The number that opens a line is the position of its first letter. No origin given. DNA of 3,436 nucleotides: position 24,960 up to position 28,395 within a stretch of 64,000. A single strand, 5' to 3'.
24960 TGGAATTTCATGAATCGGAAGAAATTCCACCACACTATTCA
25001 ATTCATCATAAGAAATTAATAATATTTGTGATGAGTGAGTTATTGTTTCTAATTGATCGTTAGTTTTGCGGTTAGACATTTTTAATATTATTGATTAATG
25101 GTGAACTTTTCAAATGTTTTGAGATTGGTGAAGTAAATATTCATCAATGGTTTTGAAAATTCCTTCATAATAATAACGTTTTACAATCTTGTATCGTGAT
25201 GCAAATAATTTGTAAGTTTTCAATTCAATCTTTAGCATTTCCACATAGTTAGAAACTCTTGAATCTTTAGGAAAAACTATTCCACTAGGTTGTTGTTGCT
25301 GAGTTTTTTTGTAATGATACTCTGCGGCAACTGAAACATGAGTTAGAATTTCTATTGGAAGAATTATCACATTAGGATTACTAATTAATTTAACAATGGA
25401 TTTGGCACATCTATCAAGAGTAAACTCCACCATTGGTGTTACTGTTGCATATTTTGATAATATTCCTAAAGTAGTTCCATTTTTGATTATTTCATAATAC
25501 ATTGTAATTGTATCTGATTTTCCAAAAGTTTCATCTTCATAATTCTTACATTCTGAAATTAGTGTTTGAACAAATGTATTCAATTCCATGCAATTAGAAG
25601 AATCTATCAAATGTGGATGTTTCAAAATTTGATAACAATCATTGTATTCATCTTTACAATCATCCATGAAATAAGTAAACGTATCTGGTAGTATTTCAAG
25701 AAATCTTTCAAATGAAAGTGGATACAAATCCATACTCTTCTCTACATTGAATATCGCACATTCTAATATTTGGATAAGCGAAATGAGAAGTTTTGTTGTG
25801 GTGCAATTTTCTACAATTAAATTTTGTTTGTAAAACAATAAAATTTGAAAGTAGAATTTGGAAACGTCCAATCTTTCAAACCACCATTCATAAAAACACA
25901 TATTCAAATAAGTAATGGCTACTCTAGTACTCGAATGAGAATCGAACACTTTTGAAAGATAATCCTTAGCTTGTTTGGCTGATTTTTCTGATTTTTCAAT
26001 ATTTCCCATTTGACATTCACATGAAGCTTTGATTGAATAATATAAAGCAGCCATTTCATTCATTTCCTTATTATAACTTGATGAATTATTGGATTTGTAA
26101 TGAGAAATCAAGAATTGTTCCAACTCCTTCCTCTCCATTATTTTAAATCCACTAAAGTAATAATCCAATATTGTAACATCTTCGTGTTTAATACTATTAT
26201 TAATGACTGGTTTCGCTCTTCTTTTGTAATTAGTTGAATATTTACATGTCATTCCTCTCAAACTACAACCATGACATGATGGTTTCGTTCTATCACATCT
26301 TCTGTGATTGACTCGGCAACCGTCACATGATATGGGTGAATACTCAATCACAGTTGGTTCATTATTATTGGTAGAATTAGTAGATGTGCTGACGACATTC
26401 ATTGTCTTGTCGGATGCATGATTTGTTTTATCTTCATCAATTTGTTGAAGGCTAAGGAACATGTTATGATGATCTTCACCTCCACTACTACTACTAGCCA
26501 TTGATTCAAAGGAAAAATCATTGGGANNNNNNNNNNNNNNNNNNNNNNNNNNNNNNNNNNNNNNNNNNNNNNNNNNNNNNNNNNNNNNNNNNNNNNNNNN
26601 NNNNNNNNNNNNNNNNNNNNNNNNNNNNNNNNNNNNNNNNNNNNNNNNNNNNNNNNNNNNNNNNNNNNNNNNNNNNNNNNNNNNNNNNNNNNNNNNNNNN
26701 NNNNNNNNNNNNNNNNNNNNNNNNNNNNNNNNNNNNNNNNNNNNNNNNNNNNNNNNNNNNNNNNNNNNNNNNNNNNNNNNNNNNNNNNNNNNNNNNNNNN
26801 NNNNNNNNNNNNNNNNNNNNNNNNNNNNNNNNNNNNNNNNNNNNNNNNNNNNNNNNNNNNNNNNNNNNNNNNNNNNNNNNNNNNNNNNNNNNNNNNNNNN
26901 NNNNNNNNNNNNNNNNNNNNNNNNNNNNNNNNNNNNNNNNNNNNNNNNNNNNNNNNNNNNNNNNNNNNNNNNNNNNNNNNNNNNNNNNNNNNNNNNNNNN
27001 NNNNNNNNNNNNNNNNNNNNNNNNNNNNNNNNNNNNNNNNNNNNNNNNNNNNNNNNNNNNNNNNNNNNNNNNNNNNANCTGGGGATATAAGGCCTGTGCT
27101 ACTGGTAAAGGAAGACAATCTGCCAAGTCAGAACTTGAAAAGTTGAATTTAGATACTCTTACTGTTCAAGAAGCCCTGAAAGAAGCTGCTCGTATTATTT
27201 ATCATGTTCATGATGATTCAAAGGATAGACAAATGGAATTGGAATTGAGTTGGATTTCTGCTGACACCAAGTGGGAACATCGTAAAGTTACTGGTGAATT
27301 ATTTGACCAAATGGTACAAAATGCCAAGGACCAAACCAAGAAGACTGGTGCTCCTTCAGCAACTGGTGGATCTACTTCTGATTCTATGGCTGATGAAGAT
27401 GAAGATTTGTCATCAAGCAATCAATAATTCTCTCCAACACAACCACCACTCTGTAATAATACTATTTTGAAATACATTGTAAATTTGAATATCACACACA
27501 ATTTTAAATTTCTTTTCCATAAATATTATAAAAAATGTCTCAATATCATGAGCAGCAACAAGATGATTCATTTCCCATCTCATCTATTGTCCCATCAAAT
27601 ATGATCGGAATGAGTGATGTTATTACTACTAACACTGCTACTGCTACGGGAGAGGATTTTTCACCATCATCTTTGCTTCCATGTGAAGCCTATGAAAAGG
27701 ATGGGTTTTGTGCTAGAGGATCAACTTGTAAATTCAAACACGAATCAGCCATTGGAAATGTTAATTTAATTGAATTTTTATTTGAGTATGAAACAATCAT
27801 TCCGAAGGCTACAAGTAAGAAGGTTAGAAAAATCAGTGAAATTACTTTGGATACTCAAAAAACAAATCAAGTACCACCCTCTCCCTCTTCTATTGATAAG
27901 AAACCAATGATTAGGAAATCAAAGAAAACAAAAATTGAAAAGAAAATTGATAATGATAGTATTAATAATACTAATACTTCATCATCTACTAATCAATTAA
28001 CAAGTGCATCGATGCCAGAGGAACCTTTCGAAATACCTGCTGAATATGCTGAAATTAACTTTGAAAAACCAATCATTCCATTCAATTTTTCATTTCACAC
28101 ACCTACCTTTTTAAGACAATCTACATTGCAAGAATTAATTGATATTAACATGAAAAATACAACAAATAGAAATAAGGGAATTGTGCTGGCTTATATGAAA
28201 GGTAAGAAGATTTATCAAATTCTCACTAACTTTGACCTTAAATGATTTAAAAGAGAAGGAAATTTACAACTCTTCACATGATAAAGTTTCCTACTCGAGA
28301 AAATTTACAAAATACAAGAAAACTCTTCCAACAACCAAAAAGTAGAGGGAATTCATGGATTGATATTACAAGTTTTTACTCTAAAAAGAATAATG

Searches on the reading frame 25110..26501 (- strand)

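Call 22: search_protein_families(library=pfam, max_evalue=0.05, proteins=[window:25110-26501:-])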
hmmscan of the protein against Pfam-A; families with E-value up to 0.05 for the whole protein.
window:25110-26501:- (463 aa): 2 families
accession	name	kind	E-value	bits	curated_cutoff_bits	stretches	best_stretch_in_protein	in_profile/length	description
PF00172.23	Zn_clus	-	7.5e-07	29.6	21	1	58-94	2-38/39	Fungal Zn(2)-Cys(6) binuclear cluster domain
PF04505.17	CD225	-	0.02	15.4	27.1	1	151-179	23-51/68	Interferon-induced transmembrane protein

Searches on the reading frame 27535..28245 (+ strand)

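Call 23: search_protein_families(library=pfam, max_evalue=0.05, proteins=[window:27535-28245:+])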
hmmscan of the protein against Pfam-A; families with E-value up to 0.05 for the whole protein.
window:27535-28245:+ (236 aa): 3 families
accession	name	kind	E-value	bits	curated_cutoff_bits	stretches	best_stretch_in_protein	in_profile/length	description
PF00642.30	zf-CCCH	-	6.2e-06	26.4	20.5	1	49-69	5-25/27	Zinc finger C-x8-C-x5-C-x3-H type (and similar)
PF18345.7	zf_CCCH_4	-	0.0012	19.3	29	1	50-69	1-19/19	Zinc finger domain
PF25585.1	zf-CCCH_DUS3L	-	0.048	14.1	30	0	50-69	5-24/32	DUS3L CCCH zinc finger domain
